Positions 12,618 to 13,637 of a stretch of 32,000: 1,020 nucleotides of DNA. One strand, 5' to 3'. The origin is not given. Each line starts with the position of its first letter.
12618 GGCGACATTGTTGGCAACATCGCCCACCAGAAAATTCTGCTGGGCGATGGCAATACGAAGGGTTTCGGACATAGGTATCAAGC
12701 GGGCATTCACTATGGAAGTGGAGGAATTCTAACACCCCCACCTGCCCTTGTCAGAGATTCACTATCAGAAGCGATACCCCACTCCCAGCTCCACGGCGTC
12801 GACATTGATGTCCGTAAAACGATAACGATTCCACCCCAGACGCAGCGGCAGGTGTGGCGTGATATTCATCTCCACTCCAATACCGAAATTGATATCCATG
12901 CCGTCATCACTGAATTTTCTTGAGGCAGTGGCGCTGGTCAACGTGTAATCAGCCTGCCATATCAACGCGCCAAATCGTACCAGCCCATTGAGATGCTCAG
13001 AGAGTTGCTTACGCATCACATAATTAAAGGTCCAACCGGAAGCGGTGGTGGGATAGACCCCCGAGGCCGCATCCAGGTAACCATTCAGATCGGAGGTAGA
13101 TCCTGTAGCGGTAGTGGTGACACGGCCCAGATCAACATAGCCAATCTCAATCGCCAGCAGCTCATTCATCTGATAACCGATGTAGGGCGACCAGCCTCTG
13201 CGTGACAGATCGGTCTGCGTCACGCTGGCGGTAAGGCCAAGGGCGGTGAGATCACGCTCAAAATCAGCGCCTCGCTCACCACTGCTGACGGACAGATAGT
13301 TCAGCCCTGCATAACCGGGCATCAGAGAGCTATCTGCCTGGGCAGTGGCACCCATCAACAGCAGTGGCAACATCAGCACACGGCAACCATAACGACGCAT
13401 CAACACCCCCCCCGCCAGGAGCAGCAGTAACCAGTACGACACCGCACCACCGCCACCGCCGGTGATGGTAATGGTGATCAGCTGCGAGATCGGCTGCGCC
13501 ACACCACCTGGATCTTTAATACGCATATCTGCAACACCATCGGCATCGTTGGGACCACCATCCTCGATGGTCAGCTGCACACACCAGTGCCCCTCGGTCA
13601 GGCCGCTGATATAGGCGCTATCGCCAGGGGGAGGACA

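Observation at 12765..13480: G8 homopolymer joins a sorting-signal-like adhesin tail in frame to a complete signal peptide plus OMP beta-barrel; one G fewer restores a TGATG two-gene overlap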

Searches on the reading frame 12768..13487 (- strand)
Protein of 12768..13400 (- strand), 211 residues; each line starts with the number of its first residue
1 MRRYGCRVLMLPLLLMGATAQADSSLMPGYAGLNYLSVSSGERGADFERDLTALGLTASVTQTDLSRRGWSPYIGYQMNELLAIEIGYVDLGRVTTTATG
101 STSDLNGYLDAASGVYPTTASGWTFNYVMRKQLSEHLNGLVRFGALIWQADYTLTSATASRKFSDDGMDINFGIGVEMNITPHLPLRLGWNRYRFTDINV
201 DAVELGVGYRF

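Call 5: search_protein_families(library=pfam, proteins=[window:12768-13400:-], max_evalue=0.01)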
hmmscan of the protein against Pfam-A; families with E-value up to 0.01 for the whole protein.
window:12768-13400:- (211 aa): 2 families
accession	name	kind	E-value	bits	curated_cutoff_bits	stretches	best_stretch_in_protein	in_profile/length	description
PF13505.12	OMP_b-brl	-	8.8e-15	55.7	28.7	1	10-211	3-175/175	Outer membrane protein beta-barrel domain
PF01389.23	OmpA_membrane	-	4.7e-14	53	21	1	60-196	27-149/180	OmpA-like transmembrane domain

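Call 6: search_protein_families(library=ncbifam, proteins=[window:12768-13400:-], max_evalue=0.1)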
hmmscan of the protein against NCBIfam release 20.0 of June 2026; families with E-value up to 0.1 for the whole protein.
window:12768-13400:- (211 aa): 4 families
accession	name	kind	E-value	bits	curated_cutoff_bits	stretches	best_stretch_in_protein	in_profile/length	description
NF008071.1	PRK10808.1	equivalog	1.3e-08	34.7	277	1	59-190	54-174/358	porin OmpA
NF006917.0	PRK09408.1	equivalog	9.6e-05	22.3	176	1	156-211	118-171/171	outer membrane protein OmpX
NF033908.1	AcfA_fam_omp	subfamily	0.0008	18.8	100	1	9-90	4-76/217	AcfA family outer membrane beta-barrel protein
NF033709.1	PorV_fam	subfamily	0.05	13.2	90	0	158-210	244-296/326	PorV/PorQ family protein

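Call 15: find_related_loci(query=A2, collection=genome_contigs, flank=6000)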
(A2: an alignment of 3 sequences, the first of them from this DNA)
Query A2 (240 aa) in genome_contigs; peptide patterns used: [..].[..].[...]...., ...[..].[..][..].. (x = any residue, [..] = any of these).
20 stretches matched a pattern; 6 encode a relative of the query (tblastn E <= 1e-3); 6 distinct loci.
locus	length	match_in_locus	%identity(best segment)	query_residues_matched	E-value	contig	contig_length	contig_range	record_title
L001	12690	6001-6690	86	15-240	1e-118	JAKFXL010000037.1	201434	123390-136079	MAG: Gammaproteobacteria bacterium isolate ND3_Bin_17 ND3_0000005, whole genome shotgun sequence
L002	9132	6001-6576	70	49-240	1e-91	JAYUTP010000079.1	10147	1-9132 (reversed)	MAG: Candidatus Tenderia sp. isolate GL12_Up_metabinner_6 GL12_Up_metabinner_6_78, whole genome shotgun sequence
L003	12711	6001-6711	47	6-240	4e-67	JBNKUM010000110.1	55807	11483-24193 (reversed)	MAG: Gammaproteobacteria bacterium isolate A1A2.bin.44.orig k141_34904, whole genome shotgun sequence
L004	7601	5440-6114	47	19-240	3e-63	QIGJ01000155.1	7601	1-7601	MAG: Gammaproteobacteria bacterium isolate SZUA-152 Ga0063293_10023981, whole genome shotgun sequence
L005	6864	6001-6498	42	74-239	4e-41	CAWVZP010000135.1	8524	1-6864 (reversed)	MAG TPA_asm: uncultured Gammaproteobacteria bacterium isolate ERR3589578_binner13_84 genome assembly, contig: ERZ7463456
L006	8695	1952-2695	58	1-240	1e-83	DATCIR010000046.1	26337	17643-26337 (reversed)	MAG TPA_asm: Gammaproteobacteria bacterium isolate SMAG_U7864 k141_1561515, whole genome shotgun sequence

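Call 40: predict_structure(alignment_id=A1)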
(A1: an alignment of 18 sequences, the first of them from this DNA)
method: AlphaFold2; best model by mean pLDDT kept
length: 240 residues; sequences in the alignment: 18
mean_pLDDT: 83.1   pTM: 0.74
mean pLDDT of the five models: 83.1, 83.0, 82.6, 81.4, 79.5
residues with pLDDT >= 90: 98; 70-90: 100; 50-70: 24; < 50: 18
segments of 3 or more residues with pLDDT < 50: 38-54
pLDDT, mean of each block of 10 residues (from residue 1): 78 57 70 57 46 66 91 80 85 85 93 95 87 85 82 97 96 94 85 91 97 95 87 95
secondary structure, 60 per line:
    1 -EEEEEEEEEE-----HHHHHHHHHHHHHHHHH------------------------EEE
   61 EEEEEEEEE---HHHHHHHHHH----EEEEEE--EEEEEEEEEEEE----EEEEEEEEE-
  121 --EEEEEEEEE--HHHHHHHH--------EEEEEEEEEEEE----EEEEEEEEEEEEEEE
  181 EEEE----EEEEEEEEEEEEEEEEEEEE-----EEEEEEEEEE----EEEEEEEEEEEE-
elements in order: E2-11 H17-33 E58-69 H73-82 E87-92 E95-106 E111-119 E123-131 H134-141 E150-161 E166-184 E189-208 E214-223 E228-239

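Call 42: search_protein_representatives(alignment_id=A1)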
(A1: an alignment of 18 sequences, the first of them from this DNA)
Query: 18 sequences, 243 profile positions. Proteins with E-value up to 0.001 (for the whole library): 8136; up to 1e-10: 2774; up to 1e-30: 463. The best 150 are listed.
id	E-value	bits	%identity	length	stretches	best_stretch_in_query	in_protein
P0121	4.5e-75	268.5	-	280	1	3-243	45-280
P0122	1.5e-73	263.6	-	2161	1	3-243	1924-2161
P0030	1.5e-73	263.5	-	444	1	3-243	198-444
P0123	8.9e-72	257.7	-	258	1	1-243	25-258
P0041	1.0e-71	257.5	-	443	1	3-243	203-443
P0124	7.9e-71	254.6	-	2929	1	1-243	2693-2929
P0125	9.5e-71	254.4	-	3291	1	1-243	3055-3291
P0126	1.1e-70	254.2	-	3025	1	4-243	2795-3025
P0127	1.7e-70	253.6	-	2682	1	3-243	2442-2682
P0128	4.3e-70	252.2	-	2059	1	5-243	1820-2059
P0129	5.4e-70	251.9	-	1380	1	4-243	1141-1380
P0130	2.3e-68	246.6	-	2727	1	3-243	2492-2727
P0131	3.5e-68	246.0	-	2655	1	2-243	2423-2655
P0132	2.0e-67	243.5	-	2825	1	2-243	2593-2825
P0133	3.0e-67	242.9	-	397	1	3-243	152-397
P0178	6.2e-51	189.5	-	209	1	39-243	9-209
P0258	4.7e-43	163.7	-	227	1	40-243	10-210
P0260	5.0e-43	163.6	-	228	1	40-243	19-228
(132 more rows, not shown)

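Call 44: fold_search(model_id=the predicted structure, library=pdb)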
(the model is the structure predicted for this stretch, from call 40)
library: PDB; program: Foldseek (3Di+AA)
matches with E <= 10: 860; with E <= 0.001: 68
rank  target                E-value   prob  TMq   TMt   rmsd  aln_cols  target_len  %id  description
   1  9fzd_A                5.7e-12  1.00  0.56  0.76   4.1       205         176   21  Structure of OmpA-long in complex with nanobody Nb39 (released 2024-07-17)
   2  9fzc_A                6.4e-12  1.00  0.55  0.75   3.9       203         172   21  Structure of OmpA-short in complex with nanobody Nb01 (released 2024-07-17)
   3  9a2m_MODEL_1_A        2.0e-11  1.00  0.54  0.38   8.7       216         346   20  Model of E. coli OmpA by in-cell photo-crosslinking MS and deep learning (released 2023-02-24)
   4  3qra                  5.2e-09  1.00  0.48  0.71   6.5       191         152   14  The crystal structure of Ail, the attachment invasion locus protein of Yersinia pestis (released 2011-11-23)
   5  3qrc_A                5.5e-08  1.00  0.47  0.69   6.4       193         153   14  The crystal structure of Ail, the attachment invasion locus protein of Yersinia pestis, in complex with the heparin an (released 2011-11-23)
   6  2n2l_MODEL_1_A        6.8e-08  1.00  0.46  0.66   7.3       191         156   15  NMR structure of yersinia pestis ail (attachment invasion locus) in decylphosphocholine micelles calculated wi (released 2015-07-22)
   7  3qrc_B                8.9e-08  1.00  0.47  0.69   6.6       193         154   14  The crystal structure of Ail, the attachment invasion locus protein of Yersinia pestis, in complex with the heparin an (released 2011-11-23)
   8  1qjp                  3.1e-07  1.00  0.48  0.82   4.4       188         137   22  HIGH RESOLUTION STRUCTURE OF THE OUTER MEMBRANE PROTEIN A (OMPA) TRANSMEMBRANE DOMAIN (released 2000-06-30)
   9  1qj9                  3.7e-07  1.00  0.42  0.63   7.2       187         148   11  CRYSTAL STRUCTURE OF THE OUTER MEMBRANE PROTEIN OMPX FROM ESCHERICHIA COLI (released 1999-10-06)
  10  1p4t                  8.8e-07  1.00  0.40  0.58   7.5       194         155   13  Crystal structure of Neisserial surface protein A (NspA) (released 2003-07-22)
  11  2vdf                  3.9e-06  1.00  0.34  0.35  14.3       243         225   13  Structure of the OpcA adhesion from Neisseria meningitidis determined by crystallization from the cubic mesophase (released 2007-10-23)
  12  4rlc                  4.3e-06  1.00  0.42  0.71   5.9       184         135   12  Crystal structure of the N-terminal beta-barrel domain of Pseudomonas aeruginosa OprF (released 2015-04-22)
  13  2m06_MODEL_1_A        7.4e-06  1.00  0.41  0.61   7.7       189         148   12  NMR structure of OmpX in phopspholipid nanodiscs (released 2012-12-12)
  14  2ge4_MODEL_1_A        8.8e-06  1.00  0.45  0.59   9.0       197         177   22  High-resolution solution structure of outer membrane protein A transmembrane domain (released 2006-04-11)
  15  6x9z                  9.8e-06  1.00  0.38  0.72   7.1       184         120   10  De novo design of transmembrane beta-barrels (released 2021-02-17)
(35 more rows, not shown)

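Call 52: find_homologous_proteins(query=A3, max_evalue=1e-10)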
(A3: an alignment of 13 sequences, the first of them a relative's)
Query A3 (13 sequences) (209 aa, profile of the alignment): 8 proteins with E <= 1e-10 among 7009 candidates.
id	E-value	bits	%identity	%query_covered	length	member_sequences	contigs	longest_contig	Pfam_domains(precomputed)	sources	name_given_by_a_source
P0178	3.9e-70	254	100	100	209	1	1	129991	PF01389.24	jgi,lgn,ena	-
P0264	5.8e-69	250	25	83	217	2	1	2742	PF13505.13,PF01389.24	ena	-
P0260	9.7e-67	243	24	85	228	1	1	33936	PF13505.13,PF01389.24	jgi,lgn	jgi:opacity protein-like surface antigen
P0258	6.2e-66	240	23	96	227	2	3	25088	PF13505.13,PF01389.24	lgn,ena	-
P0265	4.9e-58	214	28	95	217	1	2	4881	PF13505.13,PF13609.13,PF01389.24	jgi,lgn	jgi:hypothetical protein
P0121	9.6e-56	207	46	95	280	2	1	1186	PF01389.24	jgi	jgi:hypothetical protein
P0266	1.5e-51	193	24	91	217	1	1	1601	PF13505.13,PF01389.24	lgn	-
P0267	1.8e-16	78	24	100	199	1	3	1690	PF13505.13,PF01389.24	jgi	jgi:OOP family OmpA-OmpF porin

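Call 53: find_encoding_contigs(protein=P0178, flank=8000, max_places=2)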
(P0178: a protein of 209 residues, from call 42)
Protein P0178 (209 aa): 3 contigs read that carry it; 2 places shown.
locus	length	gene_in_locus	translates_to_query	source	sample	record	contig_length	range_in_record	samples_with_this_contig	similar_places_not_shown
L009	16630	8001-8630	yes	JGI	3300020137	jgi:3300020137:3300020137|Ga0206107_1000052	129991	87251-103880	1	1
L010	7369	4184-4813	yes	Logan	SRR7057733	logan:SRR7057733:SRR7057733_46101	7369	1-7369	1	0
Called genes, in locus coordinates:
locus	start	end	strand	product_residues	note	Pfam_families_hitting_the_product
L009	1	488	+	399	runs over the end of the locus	PF00155:Aminotran_1_2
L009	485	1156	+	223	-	PF00730:HhH-GPD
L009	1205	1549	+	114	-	PF03960:ArsC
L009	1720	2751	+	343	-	PF14789:THDPS_M, PF14602:Hexapep_2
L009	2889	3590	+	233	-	PF20772:TACO1_YebC_N, PF01709:Transcrip_reg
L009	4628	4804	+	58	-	PF10685:KGG (weak)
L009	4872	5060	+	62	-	-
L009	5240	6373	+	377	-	PF01546:Peptidase_M20, PF07687:M20_dimer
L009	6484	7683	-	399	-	PF00083:Sugar_tr, PF07690:MFS_1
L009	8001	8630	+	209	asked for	PF01389:OmpA_membrane (weak)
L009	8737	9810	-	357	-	PF13515:FUSC_2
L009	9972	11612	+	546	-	PF04349:MdoG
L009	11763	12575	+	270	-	PF07314:Lit (weak)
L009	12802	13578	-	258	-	PF04391:DUF533 (faint), PF05099:TerB, PF00226:DnaJ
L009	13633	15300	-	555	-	PF02696:SelO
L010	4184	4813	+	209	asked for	PF01389:OmpA_membrane (weak)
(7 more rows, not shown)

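Call 54: find_encoding_contigs(protein=P0260, flank=8000, max_places=2)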
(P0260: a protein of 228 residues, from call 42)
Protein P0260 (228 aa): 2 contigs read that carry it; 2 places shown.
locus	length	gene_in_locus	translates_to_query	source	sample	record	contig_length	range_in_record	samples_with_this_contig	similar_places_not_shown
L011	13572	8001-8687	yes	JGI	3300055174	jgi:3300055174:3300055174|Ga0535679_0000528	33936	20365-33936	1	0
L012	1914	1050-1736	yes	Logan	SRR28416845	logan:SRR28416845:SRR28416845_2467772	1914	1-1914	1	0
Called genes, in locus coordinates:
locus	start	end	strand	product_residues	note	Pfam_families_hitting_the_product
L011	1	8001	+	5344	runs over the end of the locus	PF17892:Cadherin_5, PF17963:Big_9, PF17803:Cadherin_4, PF17892:Cadherin_5, PF17963:Big_9, PF17803:Cadherin_4, PF17892:Cadherin_5, PF17963:Big_9, +16 more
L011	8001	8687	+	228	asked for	PF13505:OMP_b-brl, PF01389:OmpA_membrane (weak)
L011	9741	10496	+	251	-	PF26915:Phage_P4_cII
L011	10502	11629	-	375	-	PF14350:Beta_protein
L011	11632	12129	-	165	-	PF06114:Peptidase_M78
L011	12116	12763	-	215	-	-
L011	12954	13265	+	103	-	-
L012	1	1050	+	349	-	?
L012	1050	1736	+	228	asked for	PF13505:OMP_b-brl, PF01389:OmpA_membrane (weak)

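Call 55: find_encoding_contigs(protein=P0258, flank=8000, max_places=2)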
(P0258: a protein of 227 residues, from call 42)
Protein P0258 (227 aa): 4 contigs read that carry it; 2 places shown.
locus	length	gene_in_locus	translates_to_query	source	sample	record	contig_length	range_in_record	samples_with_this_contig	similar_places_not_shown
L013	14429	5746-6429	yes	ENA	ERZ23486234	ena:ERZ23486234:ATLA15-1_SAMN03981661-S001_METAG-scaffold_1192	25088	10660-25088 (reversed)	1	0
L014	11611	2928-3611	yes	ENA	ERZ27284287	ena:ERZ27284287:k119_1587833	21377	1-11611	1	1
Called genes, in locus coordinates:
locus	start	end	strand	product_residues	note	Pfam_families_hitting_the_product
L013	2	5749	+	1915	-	?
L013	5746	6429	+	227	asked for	PF13505:OMP_b-brl (faint), PF01389:OmpA_membrane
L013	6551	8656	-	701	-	PF13089:PP_kinase_N, PF02503:PP_kinase, PF17941:PP_kinase_C_1, PF13091:PLDc_2 (faint), PF13090:PP_kinase_C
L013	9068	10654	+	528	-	PF05235:CHAD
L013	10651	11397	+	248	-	PF01656:CbiA, PF06564:CBP_BcsQ, PF09140:MipZ (faint), PF10609:ParA, PF13614:AAA_31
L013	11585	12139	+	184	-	-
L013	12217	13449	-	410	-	-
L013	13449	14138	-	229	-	PF13191:AAA_16 (faint), PF02463:SMC_N, PF00005:ABC_tran, PF13304:AAA_21 (weak)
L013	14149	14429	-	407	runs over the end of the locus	PF12704:MacB_PCD, PF02687:FtsX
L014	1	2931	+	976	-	?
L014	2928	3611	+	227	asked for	PF13505:OMP_b-brl (faint), PF01389:OmpA_membrane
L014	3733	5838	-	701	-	PF13089:PP_kinase_N, PF02503:PP_kinase, PF17941:PP_kinase_C_1, PF13091:PLDc_2 (faint), PF13090:PP_kinase_C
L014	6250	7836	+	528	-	PF05235:CHAD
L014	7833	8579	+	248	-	PF01656:CbiA, PF06564:CBP_BcsQ, PF09140:MipZ (faint), PF10609:ParA, PF13614:AAA_31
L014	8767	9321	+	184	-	-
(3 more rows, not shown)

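Call 65: search_protein_families(library=ncbifam, alignment_id=A1, max_evalue=1)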
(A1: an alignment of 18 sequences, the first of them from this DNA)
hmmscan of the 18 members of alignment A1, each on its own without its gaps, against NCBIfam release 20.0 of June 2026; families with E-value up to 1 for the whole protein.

A. member 1, seq(240 aa): 5 families
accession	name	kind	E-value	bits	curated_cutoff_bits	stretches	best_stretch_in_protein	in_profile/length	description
NF008071.1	PRK10808.1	equivalog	1.9e-08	34.1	277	1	88-219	54-174/358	porin OmpA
NF006917.0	PRK09408.1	equivalog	0.00016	21.6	176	1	184-240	117-171/171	outer membrane protein OmpX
NF033908.1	AcfA_fam_omp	subfamily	0.0013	18.2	100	1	38-119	4-76/217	AcfA family outer membrane beta-barrel protein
TIGR03501.1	GlyGly_CTERM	domain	0.068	14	15.5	1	12-32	1-21/22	GlyGly-CTERM sorting domain-containing protein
TIGR03867.1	MprA_tail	equivalog_domain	0.19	12.3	19.7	1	11-27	1-19/27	MprA protease, GlyGly-CTERM protein-sorting domain-containing form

B. families by the number of members that match (of 18 scanned): 20 families
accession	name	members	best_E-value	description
NF008071.1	PRK10808.1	13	1.9e-08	porin OmpA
NF033908.1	AcfA_fam_omp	12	2.4e-09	AcfA family outer membrane beta-barrel protein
TIGR03501.1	GlyGly_CTERM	9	0.00047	GlyGly-CTERM sorting domain-containing protein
TIGR04565.1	OMP_myx_plus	5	8.3e-05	outer membrane beta-barrel domain-containing protein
NF006917.0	PRK09408.1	2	0.00016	outer membrane protein OmpX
NF008202.0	PRK10959.1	2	0.0059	outer membrane protein OmpW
NF038115.1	SVAGG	2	0.006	SVAGG family GlyGly-CTERM protein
NF038067.1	OMP_CarO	2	0.0062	ornithine uptake porin CarO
NF052636.1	Rick_Adr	2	0.0068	adhesin Adr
TIGR01414.1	autotrans_barl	2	0.013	autotransporter outer membrane beta-barrel domain-containing protein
TIGR01783.1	TonB-siderophor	1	0.0045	TonB-dependent siderophore receptor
NF033939.0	DESULF_POR1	1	0.005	outer membrane homotrimeric porin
NF033697.1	leader_RseD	1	0.009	rpoE leader peptide RseD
NF047328.1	OMP_TP0733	1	0.0095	TP0733 family outer membrane beta-barrel protein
NF033923.0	opr_proin_2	1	0.011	Opr family porin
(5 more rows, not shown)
